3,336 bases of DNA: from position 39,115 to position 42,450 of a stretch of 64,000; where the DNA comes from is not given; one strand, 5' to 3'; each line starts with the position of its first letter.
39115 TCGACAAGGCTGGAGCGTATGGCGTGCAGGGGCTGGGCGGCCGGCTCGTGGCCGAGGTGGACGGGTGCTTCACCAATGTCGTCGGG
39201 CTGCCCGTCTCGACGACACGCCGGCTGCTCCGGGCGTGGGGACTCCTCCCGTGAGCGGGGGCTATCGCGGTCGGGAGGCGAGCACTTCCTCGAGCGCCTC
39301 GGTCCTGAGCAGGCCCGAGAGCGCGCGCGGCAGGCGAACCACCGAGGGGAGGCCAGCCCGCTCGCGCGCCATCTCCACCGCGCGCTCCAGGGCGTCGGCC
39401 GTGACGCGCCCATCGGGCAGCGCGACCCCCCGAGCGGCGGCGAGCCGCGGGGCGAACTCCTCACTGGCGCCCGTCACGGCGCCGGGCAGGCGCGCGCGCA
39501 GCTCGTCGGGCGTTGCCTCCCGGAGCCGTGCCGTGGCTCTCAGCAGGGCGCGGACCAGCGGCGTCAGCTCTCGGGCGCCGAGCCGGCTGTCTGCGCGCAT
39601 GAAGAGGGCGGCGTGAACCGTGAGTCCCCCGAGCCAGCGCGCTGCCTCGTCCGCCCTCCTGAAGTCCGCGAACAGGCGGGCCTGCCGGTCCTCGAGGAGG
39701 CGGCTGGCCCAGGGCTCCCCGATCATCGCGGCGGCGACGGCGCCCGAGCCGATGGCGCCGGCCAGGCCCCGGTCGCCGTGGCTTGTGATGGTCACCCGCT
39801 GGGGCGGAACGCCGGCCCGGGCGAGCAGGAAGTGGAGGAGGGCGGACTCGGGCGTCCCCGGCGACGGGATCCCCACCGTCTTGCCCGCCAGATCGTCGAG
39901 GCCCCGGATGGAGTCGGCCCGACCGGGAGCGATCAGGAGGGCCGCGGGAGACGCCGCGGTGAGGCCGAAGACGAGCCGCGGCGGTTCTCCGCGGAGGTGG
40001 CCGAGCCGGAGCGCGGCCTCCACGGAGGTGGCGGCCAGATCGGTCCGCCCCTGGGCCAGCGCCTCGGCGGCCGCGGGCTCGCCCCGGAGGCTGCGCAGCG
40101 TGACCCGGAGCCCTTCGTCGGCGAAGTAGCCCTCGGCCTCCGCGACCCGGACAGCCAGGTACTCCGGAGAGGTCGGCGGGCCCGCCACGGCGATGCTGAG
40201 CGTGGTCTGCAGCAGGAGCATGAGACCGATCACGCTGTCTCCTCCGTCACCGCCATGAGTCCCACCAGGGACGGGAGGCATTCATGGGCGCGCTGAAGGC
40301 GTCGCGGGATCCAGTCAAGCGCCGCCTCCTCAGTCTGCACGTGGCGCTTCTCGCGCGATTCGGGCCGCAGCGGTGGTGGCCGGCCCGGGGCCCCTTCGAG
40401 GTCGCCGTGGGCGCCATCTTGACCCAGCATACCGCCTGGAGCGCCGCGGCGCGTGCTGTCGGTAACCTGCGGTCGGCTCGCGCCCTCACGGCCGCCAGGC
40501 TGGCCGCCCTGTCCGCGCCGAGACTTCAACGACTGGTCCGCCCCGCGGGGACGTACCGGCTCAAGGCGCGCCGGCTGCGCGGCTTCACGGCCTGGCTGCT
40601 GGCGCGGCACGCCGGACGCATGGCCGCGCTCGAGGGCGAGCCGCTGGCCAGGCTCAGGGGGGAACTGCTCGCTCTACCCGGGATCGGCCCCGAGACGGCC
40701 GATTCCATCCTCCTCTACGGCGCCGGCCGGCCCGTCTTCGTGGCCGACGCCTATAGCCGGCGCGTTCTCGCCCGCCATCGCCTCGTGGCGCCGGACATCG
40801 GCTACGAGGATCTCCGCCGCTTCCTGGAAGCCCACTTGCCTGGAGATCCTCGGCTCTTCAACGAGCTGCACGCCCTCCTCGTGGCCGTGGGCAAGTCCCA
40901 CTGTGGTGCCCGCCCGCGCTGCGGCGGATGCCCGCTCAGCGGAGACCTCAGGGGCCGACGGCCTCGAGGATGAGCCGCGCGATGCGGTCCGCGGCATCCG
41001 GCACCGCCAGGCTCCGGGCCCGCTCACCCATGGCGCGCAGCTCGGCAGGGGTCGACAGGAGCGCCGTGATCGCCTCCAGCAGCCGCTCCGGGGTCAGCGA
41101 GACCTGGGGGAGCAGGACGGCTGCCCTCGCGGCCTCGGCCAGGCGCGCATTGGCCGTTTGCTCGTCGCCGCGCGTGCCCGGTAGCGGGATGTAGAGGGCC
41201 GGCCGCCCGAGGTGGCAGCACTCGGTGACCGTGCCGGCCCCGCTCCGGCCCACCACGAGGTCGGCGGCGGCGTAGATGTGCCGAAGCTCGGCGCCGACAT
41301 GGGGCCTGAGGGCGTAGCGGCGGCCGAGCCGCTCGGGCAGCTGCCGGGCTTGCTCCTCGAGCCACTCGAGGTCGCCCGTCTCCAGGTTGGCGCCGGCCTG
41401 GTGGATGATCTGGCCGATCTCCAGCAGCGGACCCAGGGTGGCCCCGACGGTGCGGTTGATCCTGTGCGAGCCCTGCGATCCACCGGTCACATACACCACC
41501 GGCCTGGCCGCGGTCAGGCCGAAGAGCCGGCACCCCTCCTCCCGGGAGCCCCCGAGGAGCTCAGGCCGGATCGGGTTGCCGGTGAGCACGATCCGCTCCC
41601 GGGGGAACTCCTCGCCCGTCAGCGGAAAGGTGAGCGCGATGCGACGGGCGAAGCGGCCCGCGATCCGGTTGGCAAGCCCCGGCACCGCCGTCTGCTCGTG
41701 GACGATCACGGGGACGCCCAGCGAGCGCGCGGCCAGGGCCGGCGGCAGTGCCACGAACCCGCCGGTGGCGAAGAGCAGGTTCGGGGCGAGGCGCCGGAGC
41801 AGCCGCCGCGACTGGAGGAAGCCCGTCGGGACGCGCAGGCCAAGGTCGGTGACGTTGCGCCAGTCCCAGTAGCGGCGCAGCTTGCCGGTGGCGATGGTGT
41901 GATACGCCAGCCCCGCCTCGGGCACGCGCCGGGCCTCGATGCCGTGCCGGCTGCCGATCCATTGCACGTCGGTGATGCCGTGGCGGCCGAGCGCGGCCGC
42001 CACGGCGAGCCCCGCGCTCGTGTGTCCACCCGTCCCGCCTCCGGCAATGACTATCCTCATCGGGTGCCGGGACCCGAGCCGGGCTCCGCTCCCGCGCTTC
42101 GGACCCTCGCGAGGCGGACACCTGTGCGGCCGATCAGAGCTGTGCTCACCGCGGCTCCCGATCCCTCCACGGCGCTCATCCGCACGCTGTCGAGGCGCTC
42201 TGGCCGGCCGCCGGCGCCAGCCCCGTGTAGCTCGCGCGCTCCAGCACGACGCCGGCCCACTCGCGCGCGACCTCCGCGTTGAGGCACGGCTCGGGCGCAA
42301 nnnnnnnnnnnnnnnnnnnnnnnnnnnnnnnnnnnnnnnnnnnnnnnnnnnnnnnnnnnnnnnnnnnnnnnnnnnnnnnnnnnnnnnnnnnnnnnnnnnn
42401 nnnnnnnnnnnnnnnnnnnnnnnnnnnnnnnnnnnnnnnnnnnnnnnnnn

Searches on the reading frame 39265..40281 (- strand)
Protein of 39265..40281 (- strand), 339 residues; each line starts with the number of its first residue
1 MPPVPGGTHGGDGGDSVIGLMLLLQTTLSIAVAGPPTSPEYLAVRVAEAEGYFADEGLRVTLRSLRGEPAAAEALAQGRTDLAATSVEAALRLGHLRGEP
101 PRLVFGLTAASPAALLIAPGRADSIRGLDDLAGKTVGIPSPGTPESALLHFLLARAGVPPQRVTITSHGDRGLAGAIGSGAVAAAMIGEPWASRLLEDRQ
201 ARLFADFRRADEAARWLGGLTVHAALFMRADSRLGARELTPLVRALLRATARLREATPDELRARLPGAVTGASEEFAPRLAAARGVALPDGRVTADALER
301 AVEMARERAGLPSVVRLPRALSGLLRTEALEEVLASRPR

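Call 18: search_protein_families(library=ncbifam, proteins=[window:39265-40281:-], max_evalue=1e-8)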
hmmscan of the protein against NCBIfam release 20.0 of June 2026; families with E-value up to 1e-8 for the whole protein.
window:39265-40281:- (339 aa): 1 family
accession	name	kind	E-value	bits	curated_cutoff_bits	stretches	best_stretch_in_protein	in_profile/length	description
TIGR01728.1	SsuA_fam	subfamily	1.5e-18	67.1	163.5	1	44-209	14-178/290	aliphatic sulfonate ABC transporter substrate-binding protein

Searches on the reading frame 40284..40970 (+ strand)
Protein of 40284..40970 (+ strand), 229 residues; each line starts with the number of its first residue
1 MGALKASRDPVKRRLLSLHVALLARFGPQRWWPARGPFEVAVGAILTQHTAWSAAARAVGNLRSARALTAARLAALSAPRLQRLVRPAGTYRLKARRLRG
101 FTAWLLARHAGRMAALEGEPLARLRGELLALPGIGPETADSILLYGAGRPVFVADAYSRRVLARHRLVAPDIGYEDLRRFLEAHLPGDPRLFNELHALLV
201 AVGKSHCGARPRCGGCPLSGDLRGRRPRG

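Call 18: search_protein_families(library=ncbifam, proteins=[window:40284-40970:+], max_evalue=1e-8)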
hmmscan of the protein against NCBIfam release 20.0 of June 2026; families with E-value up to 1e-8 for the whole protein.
window:40284-40970:+ (229 aa): 3 families
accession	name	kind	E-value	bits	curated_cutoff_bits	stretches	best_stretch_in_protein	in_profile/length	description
NF010494.0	PRK13913.1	equivalog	1.8e-22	80.4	192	1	27-184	22-179/220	3-methyladenine DNA glycosylase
NF053634.1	MonDNAglycDR2438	equivalog_domain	5.8e-15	55.4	400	1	21-218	4-200/219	monofunctional DNA glycosylase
TIGR01083.1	nth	equivalog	6.1e-14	52.1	211.7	1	36-213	26-192/192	endonuclease III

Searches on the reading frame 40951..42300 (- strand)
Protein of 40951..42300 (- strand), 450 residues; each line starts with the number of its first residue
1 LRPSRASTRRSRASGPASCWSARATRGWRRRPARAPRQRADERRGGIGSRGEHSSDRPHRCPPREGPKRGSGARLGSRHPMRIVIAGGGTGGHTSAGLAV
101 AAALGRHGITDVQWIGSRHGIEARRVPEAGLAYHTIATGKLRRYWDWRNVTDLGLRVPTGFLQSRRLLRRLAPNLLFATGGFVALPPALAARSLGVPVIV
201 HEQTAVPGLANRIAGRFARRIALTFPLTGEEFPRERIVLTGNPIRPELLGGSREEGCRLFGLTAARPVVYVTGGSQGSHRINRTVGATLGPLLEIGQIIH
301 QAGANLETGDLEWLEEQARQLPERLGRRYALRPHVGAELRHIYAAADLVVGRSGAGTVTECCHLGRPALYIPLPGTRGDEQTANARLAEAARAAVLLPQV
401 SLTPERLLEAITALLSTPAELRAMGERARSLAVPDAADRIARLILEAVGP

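Call 19: search_protein_families(library=pfam, proteins=[window:40951-42300:-], max_evalue=0.00001)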
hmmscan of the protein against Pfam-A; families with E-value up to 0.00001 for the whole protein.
window:40951-42300:- (450 aa): 2 families
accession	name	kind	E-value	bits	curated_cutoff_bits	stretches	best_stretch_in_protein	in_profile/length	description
PF03033.26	Glyco_transf_28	-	5.8e-32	111.1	26.2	1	83-222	1-138/139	Glycosyltransferase family 28 N-terminal domain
PF04101.22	Glyco_tran_28_C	-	4.4e-27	95.6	22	1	268-440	1-166/166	Glycosyltransferase family 28 C-terminal domain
